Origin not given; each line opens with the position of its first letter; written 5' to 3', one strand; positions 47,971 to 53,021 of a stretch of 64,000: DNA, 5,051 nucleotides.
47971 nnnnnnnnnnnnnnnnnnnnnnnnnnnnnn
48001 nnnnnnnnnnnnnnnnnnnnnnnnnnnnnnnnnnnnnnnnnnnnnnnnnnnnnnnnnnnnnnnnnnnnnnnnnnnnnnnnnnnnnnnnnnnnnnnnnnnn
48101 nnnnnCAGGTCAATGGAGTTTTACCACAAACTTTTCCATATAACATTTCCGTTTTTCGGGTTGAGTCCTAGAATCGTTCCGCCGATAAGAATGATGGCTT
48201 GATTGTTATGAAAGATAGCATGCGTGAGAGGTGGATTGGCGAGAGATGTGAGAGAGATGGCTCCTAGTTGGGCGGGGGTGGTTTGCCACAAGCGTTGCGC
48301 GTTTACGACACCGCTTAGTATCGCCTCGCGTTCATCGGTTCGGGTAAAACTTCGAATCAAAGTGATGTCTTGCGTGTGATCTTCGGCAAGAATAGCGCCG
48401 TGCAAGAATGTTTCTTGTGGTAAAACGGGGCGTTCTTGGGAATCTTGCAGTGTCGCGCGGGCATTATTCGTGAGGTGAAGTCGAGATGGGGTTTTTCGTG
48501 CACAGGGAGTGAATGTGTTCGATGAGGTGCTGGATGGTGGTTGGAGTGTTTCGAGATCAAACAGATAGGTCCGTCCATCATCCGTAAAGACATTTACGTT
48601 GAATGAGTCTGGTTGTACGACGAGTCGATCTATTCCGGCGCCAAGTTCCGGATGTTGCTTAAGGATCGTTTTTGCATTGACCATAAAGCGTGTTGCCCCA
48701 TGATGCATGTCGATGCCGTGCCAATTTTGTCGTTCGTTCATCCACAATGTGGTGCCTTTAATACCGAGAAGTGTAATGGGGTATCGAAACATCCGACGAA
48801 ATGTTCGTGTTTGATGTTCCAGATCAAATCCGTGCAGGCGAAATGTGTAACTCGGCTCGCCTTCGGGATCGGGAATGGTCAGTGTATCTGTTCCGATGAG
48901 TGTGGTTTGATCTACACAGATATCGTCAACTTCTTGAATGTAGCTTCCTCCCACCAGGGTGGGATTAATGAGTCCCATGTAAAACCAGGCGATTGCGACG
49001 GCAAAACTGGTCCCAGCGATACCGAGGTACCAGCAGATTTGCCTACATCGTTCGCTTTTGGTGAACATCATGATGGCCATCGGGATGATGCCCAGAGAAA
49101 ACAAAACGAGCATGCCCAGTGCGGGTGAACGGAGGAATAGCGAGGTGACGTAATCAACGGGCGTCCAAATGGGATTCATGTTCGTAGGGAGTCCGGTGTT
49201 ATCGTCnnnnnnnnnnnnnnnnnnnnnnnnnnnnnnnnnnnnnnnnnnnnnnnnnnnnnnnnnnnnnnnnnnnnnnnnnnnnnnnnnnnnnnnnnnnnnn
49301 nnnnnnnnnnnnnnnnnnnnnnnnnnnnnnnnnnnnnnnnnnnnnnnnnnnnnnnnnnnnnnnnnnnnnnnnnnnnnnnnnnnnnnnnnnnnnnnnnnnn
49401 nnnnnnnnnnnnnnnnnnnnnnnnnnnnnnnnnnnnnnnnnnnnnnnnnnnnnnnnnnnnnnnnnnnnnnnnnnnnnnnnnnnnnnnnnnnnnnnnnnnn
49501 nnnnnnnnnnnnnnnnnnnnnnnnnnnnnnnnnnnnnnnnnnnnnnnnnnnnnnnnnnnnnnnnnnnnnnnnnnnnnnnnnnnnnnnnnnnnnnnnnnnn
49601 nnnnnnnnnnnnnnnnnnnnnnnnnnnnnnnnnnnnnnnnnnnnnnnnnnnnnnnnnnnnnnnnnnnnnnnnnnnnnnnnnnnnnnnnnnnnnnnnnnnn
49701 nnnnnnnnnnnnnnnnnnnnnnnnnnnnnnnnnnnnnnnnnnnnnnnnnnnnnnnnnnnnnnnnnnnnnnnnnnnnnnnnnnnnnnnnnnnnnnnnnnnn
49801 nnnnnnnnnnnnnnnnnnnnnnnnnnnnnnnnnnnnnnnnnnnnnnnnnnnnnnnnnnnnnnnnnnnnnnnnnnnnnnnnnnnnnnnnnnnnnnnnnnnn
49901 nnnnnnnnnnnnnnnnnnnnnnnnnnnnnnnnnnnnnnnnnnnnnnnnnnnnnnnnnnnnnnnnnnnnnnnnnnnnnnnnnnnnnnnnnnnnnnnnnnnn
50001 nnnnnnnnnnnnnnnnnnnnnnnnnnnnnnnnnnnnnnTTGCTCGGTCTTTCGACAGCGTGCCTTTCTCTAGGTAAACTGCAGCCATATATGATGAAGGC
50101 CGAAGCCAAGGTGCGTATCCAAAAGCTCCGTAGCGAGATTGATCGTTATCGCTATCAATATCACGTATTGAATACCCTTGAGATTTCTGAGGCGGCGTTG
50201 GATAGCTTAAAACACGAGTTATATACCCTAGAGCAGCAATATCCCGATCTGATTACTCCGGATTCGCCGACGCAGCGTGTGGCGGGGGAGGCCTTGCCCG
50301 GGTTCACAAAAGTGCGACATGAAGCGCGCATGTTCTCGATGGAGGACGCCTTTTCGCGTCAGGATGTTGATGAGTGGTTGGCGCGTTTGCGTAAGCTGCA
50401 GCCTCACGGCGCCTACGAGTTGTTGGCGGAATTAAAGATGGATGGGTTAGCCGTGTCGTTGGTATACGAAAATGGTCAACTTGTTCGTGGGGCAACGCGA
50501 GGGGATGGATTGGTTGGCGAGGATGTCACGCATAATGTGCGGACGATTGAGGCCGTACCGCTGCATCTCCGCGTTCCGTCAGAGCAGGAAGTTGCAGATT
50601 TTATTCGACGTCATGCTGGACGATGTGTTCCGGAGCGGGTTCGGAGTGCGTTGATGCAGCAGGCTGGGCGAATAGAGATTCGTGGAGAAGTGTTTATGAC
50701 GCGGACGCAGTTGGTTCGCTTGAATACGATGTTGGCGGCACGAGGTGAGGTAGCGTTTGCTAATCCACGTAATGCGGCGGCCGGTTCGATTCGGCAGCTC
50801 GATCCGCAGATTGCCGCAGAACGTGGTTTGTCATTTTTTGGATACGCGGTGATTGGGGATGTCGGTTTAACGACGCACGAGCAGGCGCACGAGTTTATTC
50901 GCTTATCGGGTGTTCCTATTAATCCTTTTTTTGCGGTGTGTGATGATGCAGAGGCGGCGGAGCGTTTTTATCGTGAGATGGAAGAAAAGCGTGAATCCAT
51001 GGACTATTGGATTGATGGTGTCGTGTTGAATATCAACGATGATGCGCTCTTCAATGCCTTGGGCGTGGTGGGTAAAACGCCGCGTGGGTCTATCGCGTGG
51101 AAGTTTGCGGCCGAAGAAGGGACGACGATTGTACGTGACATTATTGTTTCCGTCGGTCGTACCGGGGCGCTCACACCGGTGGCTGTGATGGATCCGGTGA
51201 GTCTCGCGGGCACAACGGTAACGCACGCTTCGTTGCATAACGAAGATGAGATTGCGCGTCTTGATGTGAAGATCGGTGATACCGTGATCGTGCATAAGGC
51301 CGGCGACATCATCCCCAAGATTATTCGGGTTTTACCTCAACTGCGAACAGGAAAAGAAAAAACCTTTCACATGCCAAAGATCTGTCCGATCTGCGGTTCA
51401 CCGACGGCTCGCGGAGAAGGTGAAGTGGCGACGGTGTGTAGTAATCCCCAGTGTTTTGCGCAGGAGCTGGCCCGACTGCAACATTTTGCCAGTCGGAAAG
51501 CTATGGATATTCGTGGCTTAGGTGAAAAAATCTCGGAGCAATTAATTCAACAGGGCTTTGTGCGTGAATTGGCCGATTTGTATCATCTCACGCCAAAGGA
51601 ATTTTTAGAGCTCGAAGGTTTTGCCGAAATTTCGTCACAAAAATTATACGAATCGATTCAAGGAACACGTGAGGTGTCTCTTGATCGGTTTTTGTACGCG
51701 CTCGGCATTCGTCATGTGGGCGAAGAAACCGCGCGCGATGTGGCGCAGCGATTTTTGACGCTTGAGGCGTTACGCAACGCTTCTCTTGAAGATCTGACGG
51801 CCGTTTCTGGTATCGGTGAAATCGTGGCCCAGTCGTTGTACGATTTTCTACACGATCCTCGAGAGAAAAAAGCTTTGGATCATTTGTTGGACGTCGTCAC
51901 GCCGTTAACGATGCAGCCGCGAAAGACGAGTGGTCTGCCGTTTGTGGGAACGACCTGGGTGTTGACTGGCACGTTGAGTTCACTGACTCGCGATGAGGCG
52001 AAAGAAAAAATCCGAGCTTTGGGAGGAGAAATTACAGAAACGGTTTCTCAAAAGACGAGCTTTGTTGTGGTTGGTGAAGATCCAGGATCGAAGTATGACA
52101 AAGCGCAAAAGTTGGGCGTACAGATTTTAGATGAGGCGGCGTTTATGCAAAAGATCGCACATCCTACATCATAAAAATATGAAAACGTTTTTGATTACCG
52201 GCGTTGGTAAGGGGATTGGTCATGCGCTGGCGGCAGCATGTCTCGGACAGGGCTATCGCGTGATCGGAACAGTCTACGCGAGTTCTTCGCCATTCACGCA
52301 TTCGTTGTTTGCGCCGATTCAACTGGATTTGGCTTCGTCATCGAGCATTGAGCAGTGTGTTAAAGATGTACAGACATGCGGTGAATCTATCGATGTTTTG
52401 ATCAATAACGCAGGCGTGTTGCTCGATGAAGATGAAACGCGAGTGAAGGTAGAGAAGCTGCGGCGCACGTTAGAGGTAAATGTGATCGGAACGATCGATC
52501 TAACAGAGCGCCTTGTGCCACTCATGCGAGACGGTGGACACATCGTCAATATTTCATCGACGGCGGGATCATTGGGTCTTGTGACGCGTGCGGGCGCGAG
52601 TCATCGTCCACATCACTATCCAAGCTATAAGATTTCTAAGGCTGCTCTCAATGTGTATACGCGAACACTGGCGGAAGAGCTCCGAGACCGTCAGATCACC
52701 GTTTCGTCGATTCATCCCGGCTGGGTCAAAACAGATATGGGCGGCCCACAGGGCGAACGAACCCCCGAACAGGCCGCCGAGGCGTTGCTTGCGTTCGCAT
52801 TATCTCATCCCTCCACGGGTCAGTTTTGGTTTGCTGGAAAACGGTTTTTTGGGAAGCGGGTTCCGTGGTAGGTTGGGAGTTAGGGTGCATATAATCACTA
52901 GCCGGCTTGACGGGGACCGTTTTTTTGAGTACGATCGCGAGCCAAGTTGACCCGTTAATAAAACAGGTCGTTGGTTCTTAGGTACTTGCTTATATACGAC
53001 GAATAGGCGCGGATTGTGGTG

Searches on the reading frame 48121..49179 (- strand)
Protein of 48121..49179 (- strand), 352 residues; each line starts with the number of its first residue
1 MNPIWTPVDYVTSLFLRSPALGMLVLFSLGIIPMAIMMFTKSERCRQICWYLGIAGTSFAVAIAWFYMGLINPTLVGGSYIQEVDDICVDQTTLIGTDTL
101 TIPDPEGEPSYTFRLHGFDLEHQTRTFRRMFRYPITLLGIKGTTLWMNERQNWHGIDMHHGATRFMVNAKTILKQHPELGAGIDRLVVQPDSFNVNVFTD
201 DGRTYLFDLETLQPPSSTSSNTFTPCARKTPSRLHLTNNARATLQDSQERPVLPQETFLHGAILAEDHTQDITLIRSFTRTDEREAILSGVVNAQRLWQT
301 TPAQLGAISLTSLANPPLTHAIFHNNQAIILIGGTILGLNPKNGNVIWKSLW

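Call 87: search_protein_families(library=pfam, proteins=[window:48121-49179:-])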
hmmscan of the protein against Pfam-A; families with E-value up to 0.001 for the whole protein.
window:48121-49179:- (352 aa): 0 families

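Call 88: search_protein_families(library=ncbifam, proteins=[window:48121-49179:-], max_evalue=0.01)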
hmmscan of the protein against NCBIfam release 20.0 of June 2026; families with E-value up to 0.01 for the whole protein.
window:48121-49179:- (352 aa): 1 family
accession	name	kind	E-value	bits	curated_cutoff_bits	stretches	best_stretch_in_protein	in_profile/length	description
NF041516.1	PA2928_fam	subfamily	0.00025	20.5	70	1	112-215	68-177/376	PA2928 family protein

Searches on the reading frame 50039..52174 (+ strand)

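Call 87: search_protein_families(library=pfam, proteins=[window:50039-52174:+])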
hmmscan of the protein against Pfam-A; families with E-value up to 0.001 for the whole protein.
window:50039-52174:+ (711 aa): 8 families
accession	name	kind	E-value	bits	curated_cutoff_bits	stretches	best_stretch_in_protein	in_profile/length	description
PF01653.23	DNA_ligase_aden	-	5.5e-76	255.9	27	2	197-359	89-253/253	NAD-dependent DNA ligase adenylation domain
PF03120.22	DNA_ligase_OB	-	4.8e-33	113.3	32.9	1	362-439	1-78/79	NAD-dependent DNA ligase OB-fold domain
PF12826.13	HHH_2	-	2.1e-24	85.9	27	1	550-611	1-62/64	Helix-hairpin-helix motif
PF14520.12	HHH_5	-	3.6e-15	56.6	27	1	551-606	1-57/57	Helix-hairpin-helix domain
PF00533.33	BRCT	-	2.7e-14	53.6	21.3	1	633-700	4-72/78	BRCA1 C Terminus (BRCT) domain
PF12738.14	PTCB-BRCT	-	5.9e-09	36.2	22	1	649-696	12-58/63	twin BRCT domain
PF00633.29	HHH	-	1.8e-07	31.1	24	1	574-603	1-30/30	Helix-hairpin-helix motif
PF03119.21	DNA_ligase_ZBD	-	3.9e-07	30.3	25.8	1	449-472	2-25/27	NAD-dependent DNA ligase C4 zinc finger domain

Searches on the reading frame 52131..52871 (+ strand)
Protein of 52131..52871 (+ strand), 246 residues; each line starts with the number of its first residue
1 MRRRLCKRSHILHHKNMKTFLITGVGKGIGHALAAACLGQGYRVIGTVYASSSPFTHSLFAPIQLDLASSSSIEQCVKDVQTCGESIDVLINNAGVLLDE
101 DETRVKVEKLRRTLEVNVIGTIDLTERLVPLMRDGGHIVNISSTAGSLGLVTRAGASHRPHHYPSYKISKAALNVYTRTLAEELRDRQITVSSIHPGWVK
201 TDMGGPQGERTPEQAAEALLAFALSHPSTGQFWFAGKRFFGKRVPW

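Call 87: search_protein_families(library=pfam, proteins=[window:52131-52871:+])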
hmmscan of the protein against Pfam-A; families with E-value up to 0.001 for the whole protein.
window:52131-52871:+ (246 aa): 5 families
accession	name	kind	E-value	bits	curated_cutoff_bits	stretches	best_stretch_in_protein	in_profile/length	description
PF00106.31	adh_short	-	1.8e-36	125.9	26.6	1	18-208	1-191/195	short chain dehydrogenase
PF13561.12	adh_short_C2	-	4.8e-32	111.9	27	1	24-207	1-184/236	Enoyl-(Acyl carrier protein) reductase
PF08659.16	KR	-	4.9e-07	30.3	22.6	1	62-154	57-147/180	KR domain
PF01370.27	Epimerase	-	1.1e-06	28.7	20.9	1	21-183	2-159/240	NAD dependent epimerase/dehydratase family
PF16363.11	GDP_Man_Dehyd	-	0.00039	20.4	27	1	21-182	1-169/332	GDP-mannose 4,6 dehydratase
